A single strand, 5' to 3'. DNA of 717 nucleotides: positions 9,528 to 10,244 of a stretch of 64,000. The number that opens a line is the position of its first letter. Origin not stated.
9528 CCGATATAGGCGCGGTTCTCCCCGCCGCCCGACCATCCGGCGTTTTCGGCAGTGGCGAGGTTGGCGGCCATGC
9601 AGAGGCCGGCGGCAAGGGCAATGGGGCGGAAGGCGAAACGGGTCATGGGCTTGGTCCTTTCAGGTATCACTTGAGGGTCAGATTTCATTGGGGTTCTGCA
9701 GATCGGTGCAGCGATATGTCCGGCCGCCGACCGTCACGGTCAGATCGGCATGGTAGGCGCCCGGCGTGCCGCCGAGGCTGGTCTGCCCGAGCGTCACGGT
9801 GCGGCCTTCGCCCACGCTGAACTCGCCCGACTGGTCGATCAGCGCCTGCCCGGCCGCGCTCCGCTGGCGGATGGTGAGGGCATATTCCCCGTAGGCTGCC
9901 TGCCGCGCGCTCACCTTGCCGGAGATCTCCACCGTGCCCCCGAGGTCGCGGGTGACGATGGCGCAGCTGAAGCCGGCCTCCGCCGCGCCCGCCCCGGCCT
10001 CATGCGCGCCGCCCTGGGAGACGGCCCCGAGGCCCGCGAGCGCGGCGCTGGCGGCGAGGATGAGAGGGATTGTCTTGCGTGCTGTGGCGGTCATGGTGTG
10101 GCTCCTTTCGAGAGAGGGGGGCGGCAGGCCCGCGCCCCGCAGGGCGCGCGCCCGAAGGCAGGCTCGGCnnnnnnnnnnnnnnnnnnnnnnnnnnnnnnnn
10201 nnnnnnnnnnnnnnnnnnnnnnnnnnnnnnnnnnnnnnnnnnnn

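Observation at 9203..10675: Minimal curli-like amyloid cassette (csgA-like, csgH, csgB-like) with no export genes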

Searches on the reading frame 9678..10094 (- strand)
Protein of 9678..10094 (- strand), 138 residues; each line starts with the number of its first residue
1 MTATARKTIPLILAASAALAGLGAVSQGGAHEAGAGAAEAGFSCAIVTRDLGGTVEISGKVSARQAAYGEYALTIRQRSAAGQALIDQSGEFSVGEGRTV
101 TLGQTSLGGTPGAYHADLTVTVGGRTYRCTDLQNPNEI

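Call 3: search_protein_families(library=pfam, proteins=[window:9678-10094:-], max_evalue=1)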
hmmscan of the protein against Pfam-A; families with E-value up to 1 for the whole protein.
window:9678-10094:- (138 aa): 2 families
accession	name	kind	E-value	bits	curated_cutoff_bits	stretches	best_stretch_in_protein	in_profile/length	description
PF21112.3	CsgH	-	2.1e-15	57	27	1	44-129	3-88/88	CsgH protein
PF16831.10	CssAB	-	0.11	13.3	23.6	1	56-109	53-106/129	CS6 fimbrial subunits A and B, Coli surface antigen 6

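Call 4: search_protein_families(library=ncbifam, proteins=[window:9678-10094:-], max_evalue=1)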
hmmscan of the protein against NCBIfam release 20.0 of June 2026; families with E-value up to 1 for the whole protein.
window:9678-10094:- (138 aa): 2 families
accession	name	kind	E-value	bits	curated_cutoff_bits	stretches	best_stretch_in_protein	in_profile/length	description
NF041112.1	chap_CsgH_alph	subfamily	2.9e-25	88.1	35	1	43-130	1-89/91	curli-like amyloid fiber formation chaperone CsgH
NF038391.1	streptophobe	domain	0.028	13.3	60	1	11-65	8-65/408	streptophobe family protein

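Call 6: find_encoding_contigs(protein=window:9678-10094:-, flank=10000, max_places=10)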
Protein window:9678-10094:- (138 aa): 1 contig read that carries it; 1 place shown.
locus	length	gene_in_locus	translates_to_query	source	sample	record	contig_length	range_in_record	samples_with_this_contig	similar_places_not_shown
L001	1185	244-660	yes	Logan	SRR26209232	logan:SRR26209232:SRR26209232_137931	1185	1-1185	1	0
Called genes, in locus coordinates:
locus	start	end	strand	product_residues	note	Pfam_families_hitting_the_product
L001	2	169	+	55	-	?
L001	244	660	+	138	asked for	PF21112:CsgH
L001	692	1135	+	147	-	PF07012:Curlin_rpt (weak)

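Call 7: find_homologous_proteins(query=window:9678-10094:-)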
Query window:9678-10094:- (138 aa): 8 proteins with E <= 0.001 among 747 candidates.
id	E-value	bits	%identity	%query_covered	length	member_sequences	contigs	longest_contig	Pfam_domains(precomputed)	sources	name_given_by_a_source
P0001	7.0e-79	280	100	100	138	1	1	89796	PF21112.5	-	-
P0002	2.2e-54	201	76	99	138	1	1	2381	PF21112.5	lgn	-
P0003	2.0e-31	127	54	93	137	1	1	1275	PF21112.5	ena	-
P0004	2.8e-30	123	52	93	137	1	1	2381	PF21112.5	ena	-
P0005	3.9e-28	116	63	64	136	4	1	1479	PF21112.5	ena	-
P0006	1.4e-24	105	63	64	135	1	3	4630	PF21112.5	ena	-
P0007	1.5e-24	105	62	64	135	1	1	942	PF21112.5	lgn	-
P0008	1.7e-24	105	63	64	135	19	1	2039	PF21112.5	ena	-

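Call 21: find_related_loci(query=A1, collection=genome_contigs, flank=10000)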
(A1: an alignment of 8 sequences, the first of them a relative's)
Query A1 (138 aa) in genome_contigs; peptide patterns used: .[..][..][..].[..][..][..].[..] (x = any residue, [..] = any of these).
17 stretches matched a pattern; 7 encode a relative of the query (tblastn E <= 1e-3); 7 distinct loci.
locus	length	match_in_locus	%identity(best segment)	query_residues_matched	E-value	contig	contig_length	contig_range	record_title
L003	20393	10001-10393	54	2-129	8e-35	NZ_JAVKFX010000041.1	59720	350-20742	MAG: Roseovarius sp. isolate F1-TOW-12 k141_22743, whole genome shotgun sequence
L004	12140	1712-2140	49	2-136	6e-35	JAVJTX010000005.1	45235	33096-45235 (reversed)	MAG: Roseovarius sp. isolate B1-GNL1-10 k141_21136, whole genome shotgun sequence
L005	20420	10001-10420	50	2-138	5e-35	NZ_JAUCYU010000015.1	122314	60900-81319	MAG: Roseovarius sp. isolate CCMP836_Bin15_nofgap NODE_116_length_122314_cov_378.965230, whole genome shotgun sequence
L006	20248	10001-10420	49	2-138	1e-34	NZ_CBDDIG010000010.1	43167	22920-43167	MAG: Roseovarius sp. isolate fcab3373-aa6d-4bec-b16a-1d9be85aad6f contig_10, whole genome shotgun sequence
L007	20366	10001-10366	53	8-129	4e-34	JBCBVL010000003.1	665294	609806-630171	MAG: Pseudomonadota bacterium isolate J06643_10 NODE_3_length_665294_cov_26.200912, whole genome shotgun sequence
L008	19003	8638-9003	51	8-129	5e-33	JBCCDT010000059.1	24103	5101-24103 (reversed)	MAG: Pseudomonadota bacterium isolate P01_A01_bin.90 k141_666422_length_24103_cov_86.6560, whole genome shotgun sequence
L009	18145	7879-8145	64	41-129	2e-32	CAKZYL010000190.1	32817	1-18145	MAG TPA_asm: uncultured Roseovarius sp. isolate SRR3401492_bin.74_CONCOCT_v1.1_MAG genome assembly, contig: ERZ1740065.1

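Call 27: search_solved_structures(query=window:9678-10094:-, max_evalue=1, show_alignments=1)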
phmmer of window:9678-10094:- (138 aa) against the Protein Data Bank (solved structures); distinct sequences matched with E-value up to 1: 1.
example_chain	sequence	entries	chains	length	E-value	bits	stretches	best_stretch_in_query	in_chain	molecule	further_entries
2n59_A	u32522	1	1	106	7e-06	29.9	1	44-130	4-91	Putative uncharacterized protein CsgH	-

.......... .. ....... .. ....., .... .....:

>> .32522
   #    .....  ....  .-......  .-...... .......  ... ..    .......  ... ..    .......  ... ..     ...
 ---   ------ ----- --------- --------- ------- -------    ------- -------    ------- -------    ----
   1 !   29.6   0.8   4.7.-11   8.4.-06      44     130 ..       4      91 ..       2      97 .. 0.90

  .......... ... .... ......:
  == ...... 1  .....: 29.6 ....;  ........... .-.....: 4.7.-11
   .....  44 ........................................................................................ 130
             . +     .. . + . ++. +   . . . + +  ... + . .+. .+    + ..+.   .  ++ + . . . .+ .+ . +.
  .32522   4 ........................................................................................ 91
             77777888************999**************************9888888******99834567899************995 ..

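Call 55: search_dna_similar(query=window:9678-10094:-, collection=plasmids, mode=protein, max_evalue=0.001, max_rows=40)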
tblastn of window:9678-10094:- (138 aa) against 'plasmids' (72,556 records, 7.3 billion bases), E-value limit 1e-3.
Records with a match: 14; places in all: 14; records where one place covers at least 80% of the query: 0.
Best place of each record, by identity: <60% 14.
By first word of the organism name: Rhizobium 12; Sinorhizobium 2.
By predicted mobility (MOB-suite, as given by PLSDB): non-mobilizable 11; conjugative 3.
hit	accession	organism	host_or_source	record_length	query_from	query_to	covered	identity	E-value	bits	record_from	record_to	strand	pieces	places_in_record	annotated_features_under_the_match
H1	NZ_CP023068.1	Sinorhizobium sojae CCBAU 05684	G.max,nodule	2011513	44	131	64%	39.8%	5e-9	60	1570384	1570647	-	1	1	record has no annotation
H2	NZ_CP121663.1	Rhizobium sp. CB3090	Gliricidia sp.,cell culture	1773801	42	129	64%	36.4%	9e-7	54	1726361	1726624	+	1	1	record has no annotation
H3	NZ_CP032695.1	Rhizobium jaguaris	Calliandra grandiflora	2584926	44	130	63%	34.5%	1e-5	50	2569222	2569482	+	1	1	none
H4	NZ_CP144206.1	Sinorhizobium chiapasense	mixed culture,rhizosphere soil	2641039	44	131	64%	33.0%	3e-5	49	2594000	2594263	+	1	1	none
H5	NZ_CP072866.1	Rhizobium sp. NLR16a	lentil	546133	44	129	62%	33.7%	3e-6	52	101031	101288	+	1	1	csgH: curli-like amyloid fiber formation chaperone CsgH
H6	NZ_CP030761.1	Rhizobium leguminosarum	Genomic DNA from Bacterial pure culture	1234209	44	130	63%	33.3%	1e-5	50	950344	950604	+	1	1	record has no annotation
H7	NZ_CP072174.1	Rhizobium sp. AB2/73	Phyla canescens,cell culture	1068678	44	130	63%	32.2%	2e-5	50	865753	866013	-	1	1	record has no annotation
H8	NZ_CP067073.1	Rhizobium sp. AB2/73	Phyla canescens,cell culture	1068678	44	130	63%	32.2%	2e-5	50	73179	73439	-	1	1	record has no annotation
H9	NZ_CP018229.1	Rhizobium leguminosarum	Vavilovia formosa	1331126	44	130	63%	32.2%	2e-4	47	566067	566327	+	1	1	record has no annotation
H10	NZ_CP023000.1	Rhizobium sp. 11515TR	Cell culture,agricultural soil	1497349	44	136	67%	28.0%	9e-4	45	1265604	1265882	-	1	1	record has no annotation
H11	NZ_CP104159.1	Rhizobium sp. CB3060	Leucaena leucocephala,cell culture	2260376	44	130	63%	29.9%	2e-4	47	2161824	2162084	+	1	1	record has no annotation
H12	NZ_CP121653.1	Rhizobium sp. CB3171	Calliandra calothyrsus,cell culture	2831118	44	130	63%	29.9%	2e-4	47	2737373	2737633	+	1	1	record has no annotation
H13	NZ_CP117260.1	Rhizobium tumorigenes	Rubus sp.,pure bacterial culture,Aerial ...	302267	44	130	63%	27.6%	4e-4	46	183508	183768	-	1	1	csgH: curli-like amyloid fiber formation chaperone CsgH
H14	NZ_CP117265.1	Rhizobium tumorigenes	Rubus sp.,pure bacterial culture,Aerial ...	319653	44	130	63%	27.6%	4e-4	46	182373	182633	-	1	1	csgH: curli-like amyloid fiber formation chaperone CsgH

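Call 56: get_annotated_region(hit=H5, flank=8000)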
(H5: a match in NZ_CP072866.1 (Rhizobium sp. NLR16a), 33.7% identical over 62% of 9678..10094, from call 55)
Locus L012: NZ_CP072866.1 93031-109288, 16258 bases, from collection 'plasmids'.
description: Rhizobium sp. NLR16a plasmid p1, complete sequence
organism: Rhizobium sp. NLR16a (NCBI taxid 2731112)
taxonomy: Bacteria; Pseudomonadota; Alphaproteobacteria; Hyphomicrobiales; Rhizobiaceae; Rhizobium; Rhizobium sp. NLR16a
host: -; source: lentil; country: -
typing (MOB-suite, as given by PLSDB): non-mobilizable
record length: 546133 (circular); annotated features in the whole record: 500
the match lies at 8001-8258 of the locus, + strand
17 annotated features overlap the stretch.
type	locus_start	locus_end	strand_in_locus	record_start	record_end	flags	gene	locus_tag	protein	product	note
CDS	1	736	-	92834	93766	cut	-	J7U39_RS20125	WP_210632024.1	VOC family protein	-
CDS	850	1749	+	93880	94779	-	-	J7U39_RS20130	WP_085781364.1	LysR family transcriptional regulator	-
CDS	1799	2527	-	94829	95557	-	-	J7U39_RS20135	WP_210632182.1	gamma-glutamylcyclotransferase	GO:0006751 - glutathione catabolic process [Evidence IEA]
CDS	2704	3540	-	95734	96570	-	-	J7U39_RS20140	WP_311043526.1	alpha/beta hydrolase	-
CDS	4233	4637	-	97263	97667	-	-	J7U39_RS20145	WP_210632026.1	hypothetical protein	-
CDS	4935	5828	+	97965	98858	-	-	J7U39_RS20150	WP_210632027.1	alpha/beta hydrolase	-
CDS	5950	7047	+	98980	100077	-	-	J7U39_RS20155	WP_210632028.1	PHB depolymerase family esterase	-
CDS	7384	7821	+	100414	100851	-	-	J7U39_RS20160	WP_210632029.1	curlin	-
CDS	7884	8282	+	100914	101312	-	csgH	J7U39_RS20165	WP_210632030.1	curli-like amyloid fiber formation chaperone CsgH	-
CDS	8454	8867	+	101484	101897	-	-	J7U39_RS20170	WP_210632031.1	curlin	-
CDS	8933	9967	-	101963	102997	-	-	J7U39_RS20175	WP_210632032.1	L-idonate 5-dehydrogenase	-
CDS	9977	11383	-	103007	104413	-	-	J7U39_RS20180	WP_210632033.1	TRAP transporter large permease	GO:0008643 - carbohydrate transport [Evidence IEA]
CDS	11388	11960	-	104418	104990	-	-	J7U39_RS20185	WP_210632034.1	TRAP transporter small permease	-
CDS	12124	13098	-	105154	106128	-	-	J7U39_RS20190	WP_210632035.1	sialic acid TRAP transporter substrate-binding protein SiaP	-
CDS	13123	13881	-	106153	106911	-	-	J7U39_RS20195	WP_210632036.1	FadR/GntR family transcriptional regulator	-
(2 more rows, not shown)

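Call 66: find_related_loci(query=A1, collection=metagenome_contigs, flank=10000)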
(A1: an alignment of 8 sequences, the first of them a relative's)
Query A1 (138 aa) in metagenome_contigs; peptide patterns used: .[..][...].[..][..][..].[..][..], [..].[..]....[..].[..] (x = any residue, [..] = any of these).
416 stretches matched a pattern; 6 encode a relative of the query (tblastn E <= 1e-3); 6 distinct loci.
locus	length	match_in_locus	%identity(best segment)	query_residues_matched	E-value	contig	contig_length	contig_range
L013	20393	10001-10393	54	2-129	4e-36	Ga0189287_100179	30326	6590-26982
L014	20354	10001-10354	57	11-129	8e-35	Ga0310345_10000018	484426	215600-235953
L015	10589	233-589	52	11-129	5e-33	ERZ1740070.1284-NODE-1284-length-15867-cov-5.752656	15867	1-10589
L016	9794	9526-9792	64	41-129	9e-33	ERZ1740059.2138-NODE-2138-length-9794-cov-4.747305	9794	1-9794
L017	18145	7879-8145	64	41-129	1e-32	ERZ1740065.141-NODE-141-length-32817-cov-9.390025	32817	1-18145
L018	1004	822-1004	56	23-84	4e-16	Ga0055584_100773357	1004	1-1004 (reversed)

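Call 81: search_protein_representatives(alignment_id=A1)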
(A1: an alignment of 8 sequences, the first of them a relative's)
Query: 8 sequences, 137 profile positions. Proteins with E-value up to 0.001 (for the whole library): 731; up to 1e-10: 198; up to 1e-30: 5. The best 150 are listed.
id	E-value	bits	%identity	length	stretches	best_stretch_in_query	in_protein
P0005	3.6e-62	224.5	-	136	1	4-137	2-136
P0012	3.8e-54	198.5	-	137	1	7-137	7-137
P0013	2.3e-38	147.4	-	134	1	7-137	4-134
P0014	2.5e-37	144.0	-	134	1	10-131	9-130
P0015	2.5e-31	124.6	-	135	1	7-101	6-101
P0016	8.2e-28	113.2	-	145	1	13-133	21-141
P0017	2.4e-25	105.2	-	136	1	10-137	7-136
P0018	7.0e-25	103.7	-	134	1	13-131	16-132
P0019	1.0e-23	100.0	-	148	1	10-133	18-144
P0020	7.5e-22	93.9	-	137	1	9-136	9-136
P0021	1.9e-20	89.3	-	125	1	13-131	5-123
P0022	4.0e-20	88.3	-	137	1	11-131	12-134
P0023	5.0e-20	88.0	-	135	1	10-136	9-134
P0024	5.5e-20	87.9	-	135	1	14-132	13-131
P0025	9.2e-20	87.2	-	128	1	12-132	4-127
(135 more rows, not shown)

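Call 86: get_annotated_region(hit=H7, flank=7000)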
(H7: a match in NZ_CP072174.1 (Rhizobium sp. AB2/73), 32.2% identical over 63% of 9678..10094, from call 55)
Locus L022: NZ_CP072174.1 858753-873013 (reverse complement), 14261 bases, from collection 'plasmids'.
description: Rhizobium sp. AB2/73 plasmid unnamed2, complete sequence
organism: Rhizobium sp. AB2/73 (NCBI taxid 2795216)
taxonomy: Bacteria; Pseudomonadota; Alphaproteobacteria; Hyphomicrobiales; Rhizobiaceae; Rhizobium; Rhizobium sp. AB2/73
host: -; source: Phyla canescens,cell culture; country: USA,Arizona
typing (MOB-suite, as given by PLSDB): non-mobilizable; mating-pair formation MPF_T
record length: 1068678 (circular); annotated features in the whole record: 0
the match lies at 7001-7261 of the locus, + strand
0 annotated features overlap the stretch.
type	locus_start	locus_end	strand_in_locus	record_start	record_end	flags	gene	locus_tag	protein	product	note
